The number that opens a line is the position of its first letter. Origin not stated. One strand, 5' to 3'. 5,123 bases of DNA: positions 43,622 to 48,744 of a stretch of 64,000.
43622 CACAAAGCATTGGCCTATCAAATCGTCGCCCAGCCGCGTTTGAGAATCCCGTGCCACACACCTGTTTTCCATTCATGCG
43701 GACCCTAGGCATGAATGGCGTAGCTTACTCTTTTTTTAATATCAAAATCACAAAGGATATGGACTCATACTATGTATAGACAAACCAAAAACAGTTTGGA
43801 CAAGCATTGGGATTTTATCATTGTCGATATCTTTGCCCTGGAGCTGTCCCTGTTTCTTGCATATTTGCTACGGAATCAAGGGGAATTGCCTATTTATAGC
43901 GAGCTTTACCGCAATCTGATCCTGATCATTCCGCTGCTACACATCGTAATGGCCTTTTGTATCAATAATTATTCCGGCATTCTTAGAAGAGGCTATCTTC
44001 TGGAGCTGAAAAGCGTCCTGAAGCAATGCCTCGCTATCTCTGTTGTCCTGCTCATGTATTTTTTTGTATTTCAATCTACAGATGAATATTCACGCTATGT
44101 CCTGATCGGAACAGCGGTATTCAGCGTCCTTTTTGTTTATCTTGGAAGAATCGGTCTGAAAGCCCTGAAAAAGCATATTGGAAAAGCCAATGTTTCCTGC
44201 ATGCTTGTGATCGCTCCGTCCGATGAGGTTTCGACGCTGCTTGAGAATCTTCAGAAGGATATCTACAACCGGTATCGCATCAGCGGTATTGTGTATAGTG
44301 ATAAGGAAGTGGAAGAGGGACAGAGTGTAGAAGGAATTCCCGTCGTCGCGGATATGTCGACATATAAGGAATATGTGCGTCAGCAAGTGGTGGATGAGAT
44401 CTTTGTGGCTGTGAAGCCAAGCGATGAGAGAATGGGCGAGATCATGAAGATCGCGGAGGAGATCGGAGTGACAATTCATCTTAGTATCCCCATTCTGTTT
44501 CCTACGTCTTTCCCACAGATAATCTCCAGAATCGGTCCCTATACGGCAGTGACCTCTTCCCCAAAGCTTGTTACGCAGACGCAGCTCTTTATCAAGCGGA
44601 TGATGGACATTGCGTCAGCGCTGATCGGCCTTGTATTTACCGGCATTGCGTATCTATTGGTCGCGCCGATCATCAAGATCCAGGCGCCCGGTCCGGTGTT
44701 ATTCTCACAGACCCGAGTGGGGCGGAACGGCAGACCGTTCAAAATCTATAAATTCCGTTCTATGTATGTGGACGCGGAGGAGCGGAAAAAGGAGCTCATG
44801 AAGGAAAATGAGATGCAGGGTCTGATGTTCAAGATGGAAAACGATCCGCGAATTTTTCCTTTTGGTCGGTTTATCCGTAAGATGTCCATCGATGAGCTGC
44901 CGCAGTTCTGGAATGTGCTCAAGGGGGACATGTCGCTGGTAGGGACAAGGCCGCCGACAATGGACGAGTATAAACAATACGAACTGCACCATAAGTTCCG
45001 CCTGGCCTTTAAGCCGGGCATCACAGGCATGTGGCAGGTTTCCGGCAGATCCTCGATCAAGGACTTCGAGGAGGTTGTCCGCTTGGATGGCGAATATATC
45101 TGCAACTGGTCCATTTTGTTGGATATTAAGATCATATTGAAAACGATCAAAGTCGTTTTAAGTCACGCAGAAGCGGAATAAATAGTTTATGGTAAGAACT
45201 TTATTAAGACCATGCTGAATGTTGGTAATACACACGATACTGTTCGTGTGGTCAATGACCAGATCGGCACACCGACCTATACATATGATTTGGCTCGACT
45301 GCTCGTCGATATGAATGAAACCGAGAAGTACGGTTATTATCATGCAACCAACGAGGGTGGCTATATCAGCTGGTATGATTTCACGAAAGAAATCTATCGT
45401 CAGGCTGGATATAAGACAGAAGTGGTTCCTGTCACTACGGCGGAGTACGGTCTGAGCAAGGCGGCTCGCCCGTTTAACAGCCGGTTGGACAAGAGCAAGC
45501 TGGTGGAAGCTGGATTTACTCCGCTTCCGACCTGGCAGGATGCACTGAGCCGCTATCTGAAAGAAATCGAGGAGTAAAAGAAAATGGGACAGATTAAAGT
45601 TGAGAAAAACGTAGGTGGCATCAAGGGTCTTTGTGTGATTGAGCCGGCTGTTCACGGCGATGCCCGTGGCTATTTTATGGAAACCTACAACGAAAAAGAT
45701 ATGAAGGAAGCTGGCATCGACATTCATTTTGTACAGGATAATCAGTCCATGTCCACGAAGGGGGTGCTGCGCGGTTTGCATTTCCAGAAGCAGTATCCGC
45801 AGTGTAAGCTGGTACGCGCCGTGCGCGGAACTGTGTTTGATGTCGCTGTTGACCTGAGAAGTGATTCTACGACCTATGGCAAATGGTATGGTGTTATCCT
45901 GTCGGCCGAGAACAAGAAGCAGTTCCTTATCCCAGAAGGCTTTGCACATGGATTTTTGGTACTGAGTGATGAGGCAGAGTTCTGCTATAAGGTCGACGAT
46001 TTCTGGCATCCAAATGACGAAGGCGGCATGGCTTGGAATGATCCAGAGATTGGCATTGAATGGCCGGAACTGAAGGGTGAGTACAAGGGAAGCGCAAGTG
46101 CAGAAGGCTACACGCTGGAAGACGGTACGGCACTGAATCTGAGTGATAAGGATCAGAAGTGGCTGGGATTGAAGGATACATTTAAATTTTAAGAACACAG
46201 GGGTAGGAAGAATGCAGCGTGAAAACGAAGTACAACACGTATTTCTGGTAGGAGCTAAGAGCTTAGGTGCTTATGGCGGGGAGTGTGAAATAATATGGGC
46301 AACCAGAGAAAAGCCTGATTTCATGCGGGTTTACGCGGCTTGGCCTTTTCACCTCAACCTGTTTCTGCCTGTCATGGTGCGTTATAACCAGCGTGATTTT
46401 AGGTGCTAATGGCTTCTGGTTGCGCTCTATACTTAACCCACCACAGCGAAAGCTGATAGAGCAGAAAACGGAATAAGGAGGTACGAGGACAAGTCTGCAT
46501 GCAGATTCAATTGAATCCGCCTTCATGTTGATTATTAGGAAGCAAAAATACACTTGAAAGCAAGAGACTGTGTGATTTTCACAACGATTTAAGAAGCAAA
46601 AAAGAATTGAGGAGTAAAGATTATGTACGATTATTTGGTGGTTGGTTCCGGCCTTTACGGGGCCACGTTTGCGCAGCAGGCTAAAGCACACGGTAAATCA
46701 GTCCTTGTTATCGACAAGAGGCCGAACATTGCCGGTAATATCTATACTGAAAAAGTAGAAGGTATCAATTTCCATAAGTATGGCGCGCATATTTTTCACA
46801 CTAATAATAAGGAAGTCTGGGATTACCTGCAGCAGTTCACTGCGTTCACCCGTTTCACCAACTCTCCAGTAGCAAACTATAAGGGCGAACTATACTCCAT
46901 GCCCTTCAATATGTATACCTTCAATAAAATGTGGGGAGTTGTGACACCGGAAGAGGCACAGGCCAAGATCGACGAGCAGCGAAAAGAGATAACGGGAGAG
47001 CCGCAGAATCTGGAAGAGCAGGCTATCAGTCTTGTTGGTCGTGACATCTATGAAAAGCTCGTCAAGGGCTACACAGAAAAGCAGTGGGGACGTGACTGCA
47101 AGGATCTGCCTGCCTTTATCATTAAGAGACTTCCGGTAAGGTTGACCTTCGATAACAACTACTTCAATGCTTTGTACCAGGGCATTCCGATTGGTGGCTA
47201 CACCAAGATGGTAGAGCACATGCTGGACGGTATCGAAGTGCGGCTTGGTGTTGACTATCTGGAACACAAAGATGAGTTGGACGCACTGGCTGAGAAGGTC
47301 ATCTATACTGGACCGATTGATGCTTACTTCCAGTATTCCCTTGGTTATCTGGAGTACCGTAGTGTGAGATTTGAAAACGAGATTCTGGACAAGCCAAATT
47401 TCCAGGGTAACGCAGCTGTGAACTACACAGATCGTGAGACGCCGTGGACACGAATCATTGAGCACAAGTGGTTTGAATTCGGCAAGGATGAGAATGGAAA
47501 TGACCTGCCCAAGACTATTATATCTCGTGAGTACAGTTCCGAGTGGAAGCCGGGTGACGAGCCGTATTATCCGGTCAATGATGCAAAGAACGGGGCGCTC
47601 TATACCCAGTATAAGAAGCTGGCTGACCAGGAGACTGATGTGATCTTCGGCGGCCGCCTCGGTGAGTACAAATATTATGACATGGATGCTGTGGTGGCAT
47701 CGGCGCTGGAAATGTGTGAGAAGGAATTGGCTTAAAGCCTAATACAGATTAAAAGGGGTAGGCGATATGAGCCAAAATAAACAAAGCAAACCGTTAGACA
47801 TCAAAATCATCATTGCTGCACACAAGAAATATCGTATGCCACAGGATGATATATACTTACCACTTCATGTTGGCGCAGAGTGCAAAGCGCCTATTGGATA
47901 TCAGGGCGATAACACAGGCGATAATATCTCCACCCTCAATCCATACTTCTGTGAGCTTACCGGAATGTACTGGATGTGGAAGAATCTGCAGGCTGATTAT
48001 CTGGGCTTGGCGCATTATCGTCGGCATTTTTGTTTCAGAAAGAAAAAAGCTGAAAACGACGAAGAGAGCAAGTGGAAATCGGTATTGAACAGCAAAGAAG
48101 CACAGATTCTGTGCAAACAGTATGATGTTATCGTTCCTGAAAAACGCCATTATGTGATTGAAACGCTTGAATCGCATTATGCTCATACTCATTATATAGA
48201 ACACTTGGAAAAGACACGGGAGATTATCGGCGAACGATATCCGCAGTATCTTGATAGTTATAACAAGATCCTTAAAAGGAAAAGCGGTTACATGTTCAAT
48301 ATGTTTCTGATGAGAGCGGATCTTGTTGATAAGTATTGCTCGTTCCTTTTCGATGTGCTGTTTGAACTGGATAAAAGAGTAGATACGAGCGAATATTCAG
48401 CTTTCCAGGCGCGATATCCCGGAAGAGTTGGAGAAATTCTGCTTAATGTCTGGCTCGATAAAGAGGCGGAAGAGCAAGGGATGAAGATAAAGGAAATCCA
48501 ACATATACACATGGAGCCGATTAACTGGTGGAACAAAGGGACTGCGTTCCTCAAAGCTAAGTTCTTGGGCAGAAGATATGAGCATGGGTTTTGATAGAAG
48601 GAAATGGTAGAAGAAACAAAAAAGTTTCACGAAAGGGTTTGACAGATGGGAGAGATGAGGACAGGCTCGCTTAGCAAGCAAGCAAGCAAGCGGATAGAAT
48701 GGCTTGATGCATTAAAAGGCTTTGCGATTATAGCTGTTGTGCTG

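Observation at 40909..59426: NusG paralog (LoaP/UpxY-like) co-transcribed with glmS heads an 18-kb galactofuranose-containing polysaccharide locus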

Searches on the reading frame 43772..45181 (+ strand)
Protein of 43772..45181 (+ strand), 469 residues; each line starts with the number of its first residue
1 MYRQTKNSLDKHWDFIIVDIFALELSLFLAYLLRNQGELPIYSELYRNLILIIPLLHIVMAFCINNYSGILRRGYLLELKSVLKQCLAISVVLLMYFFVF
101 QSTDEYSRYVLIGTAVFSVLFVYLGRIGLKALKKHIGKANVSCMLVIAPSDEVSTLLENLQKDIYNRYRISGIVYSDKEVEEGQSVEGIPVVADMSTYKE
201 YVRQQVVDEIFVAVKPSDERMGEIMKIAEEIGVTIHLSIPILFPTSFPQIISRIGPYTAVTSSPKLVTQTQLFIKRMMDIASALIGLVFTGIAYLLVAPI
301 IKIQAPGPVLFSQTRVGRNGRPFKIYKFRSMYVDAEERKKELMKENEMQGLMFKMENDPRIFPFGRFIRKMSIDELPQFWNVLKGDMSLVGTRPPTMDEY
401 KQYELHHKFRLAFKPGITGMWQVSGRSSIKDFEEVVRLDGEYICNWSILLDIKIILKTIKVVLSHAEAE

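Call 3: search_protein_families(library=pfam, proteins=[window:43772-45181:+], max_evalue=0.01)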
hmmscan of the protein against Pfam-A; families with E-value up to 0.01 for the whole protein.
window:43772-45181:+ (469 aa): 2 families
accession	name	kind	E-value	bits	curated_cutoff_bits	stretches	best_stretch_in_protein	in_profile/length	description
PF02397.22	Bac_transf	-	2.4e-68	229.6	27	1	275-463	1-178/179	Bacterial sugar transferase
PF13727.12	CoA_binding_3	-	4.3e-14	53.4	25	1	80-237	19-173/175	CoA-binding domain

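Call 5: search_protein_families(library=ncbifam, proteins=[window:43772-45181:+], max_evalue=0.01)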
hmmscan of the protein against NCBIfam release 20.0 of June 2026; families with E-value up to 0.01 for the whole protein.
window:43772-45181:+ (469 aa): 10 families
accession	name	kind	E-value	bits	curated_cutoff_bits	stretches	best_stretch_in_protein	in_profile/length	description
TIGR03025.1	EPS_sugtrans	subfamily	2.1e-118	396.4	295.55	1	18-468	2-444/445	exopolysaccharide biosynthesis polyprenyl glycosylphosphotransferase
TIGR03023.1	WcaJ_sugtrans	equivalog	2.3e-95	320.5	410.75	1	18-468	2-452/453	undecaprenyl-phosphate glucose phosphotransferase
TIGR03022.1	WbaP_sugtrans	subfamily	4.8e-89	299.7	403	1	16-466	2-453/456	undecaprenyl-phosphate galactose phosphotransferase WbaP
NF041877.1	EPS_EpsZ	equivalog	5.8e-69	232.9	800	1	158-465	151-455/459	exopolysaccharide biosynthesis polyisoprenyl-phosphate hexose-1-phosphate transferase EpsZ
NF052601.1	undeca_RfbP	equivalog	4.7e-58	196.3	330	1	267-464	37-237/244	undecaprenyl-phosphate galactose phosphotransferase family protein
NF011751.0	PRK15204.1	equivalog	4.4e-54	183.9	907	1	15-465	22-472/476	undecaprenyl-phosphate galactose phosphotransferase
TIGR03013.1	EpsB_2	subfamily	1.2e-53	182.8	393.35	1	18-464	2-438/443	TIGR03013 family XrtA/PEP-CTERM system glycosyltransferase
NF007518.0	PRK10124.1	equivalog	1.1e-45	156.2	684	1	49-459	50-454/464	undecaprenyl-phosphate glucose phosphotransferase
NF050817.1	PolSacchBiosHfsE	equivalog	5.7e-41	140.7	750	1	168-466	165-463/467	polysaccharide biosynthesis protein HfsE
NF045514.1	glycotran_HepC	equivalog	1e-21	77.3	140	1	262-398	104-215/220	heterocyst development glycosyltransferase HepC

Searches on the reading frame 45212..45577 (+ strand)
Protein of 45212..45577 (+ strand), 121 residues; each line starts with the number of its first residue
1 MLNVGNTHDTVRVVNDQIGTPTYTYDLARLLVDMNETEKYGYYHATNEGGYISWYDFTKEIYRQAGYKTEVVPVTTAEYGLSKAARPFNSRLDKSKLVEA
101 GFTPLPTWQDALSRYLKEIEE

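Call 3: search_protein_families(library=pfam, proteins=[window:45212-45577:+], max_evalue=0.01)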
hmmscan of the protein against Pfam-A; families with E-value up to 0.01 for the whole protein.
window:45212-45577:+ (121 aa): 1 family
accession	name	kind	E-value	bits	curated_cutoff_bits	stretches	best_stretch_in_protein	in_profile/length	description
PF04321.23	RmlD_sub_bind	-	1.1e-28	100.6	27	1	1-119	163-285/287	RmlD substrate binding domain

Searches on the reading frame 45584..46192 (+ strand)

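Call 3: search_protein_families(library=pfam, proteins=[window:45584-46192:+], max_evalue=0.01)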
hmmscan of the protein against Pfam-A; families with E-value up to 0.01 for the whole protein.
window:45584-46192:+ (202 aa): 1 family
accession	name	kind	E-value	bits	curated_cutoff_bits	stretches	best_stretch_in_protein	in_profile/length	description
PF00908.23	dTDP_sugar_isom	-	4.8e-71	238.3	27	1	13-198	4-168/168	dTDP-4-dehydrorhamnose 3,5-epimerase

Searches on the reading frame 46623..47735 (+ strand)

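Call 3: search_protein_families(library=pfam, proteins=[window:46623-47735:+], max_evalue=0.01)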
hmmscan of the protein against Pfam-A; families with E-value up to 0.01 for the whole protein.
window:46623-47735:+ (370 aa): 9 families
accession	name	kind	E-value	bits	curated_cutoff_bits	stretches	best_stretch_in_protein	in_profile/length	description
PF03275.19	GLF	-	1.6e-81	273.3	26.3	1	145-351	1-203/203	UDP-galactopyranose mutase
PF13450.12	NAD_binding_8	-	4e-20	72.3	21.9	1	6-72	1-68/68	NAD(P)-binding Rossmann-like domain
PF01593.30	Amino_oxidase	-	6.6e-05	22.8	19.8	1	17-95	7-90/443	Flavin containing amine oxidoreductase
PF00070.33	Pyr_redox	-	0.001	20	22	1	5-37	3-35/82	Pyridine nucleotide-disulphide oxidoreductase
PF01266.30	DAO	-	0.0012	18.9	27.9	1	3-38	1-37/353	FAD dependent oxidoreductase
PF00890.30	FAD_binding_2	-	0.0012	18.6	20.4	1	3-39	1-37/414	FAD binding domain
PF12831.13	FAD_oxidored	-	0.0022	17.8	27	1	3-56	1-53/416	FAD dependent oxidoreductase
PF07992.20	Pyr_redox_2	-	0.0033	17.3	26.1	1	5-45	146-185/291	Pyridine nucleotide-disulphide oxidoreductase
PF03486.20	HI0933_like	-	0.0074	16.2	50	0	3-73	2-78/244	HI0933-like protein Rossmann domain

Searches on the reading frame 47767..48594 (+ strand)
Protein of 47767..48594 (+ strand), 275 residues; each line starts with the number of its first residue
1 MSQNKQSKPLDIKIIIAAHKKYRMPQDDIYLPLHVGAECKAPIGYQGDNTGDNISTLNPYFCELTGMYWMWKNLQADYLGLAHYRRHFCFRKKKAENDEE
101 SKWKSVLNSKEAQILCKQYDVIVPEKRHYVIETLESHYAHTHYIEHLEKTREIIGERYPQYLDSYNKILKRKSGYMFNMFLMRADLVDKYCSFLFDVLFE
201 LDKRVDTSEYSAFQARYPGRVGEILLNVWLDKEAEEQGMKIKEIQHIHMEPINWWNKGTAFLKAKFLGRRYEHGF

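Call 3: search_protein_families(library=pfam, proteins=[window:47767-48594:+], max_evalue=0.01)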
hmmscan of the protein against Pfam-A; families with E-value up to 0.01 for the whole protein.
window:47767-48594:+ (275 aa): 1 family
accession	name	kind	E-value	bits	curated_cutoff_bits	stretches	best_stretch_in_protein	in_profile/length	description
PF14393.11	DUF4422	-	1.2e-88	297.1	25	1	13-232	1-218/220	Domain of unknown function (DUF4422)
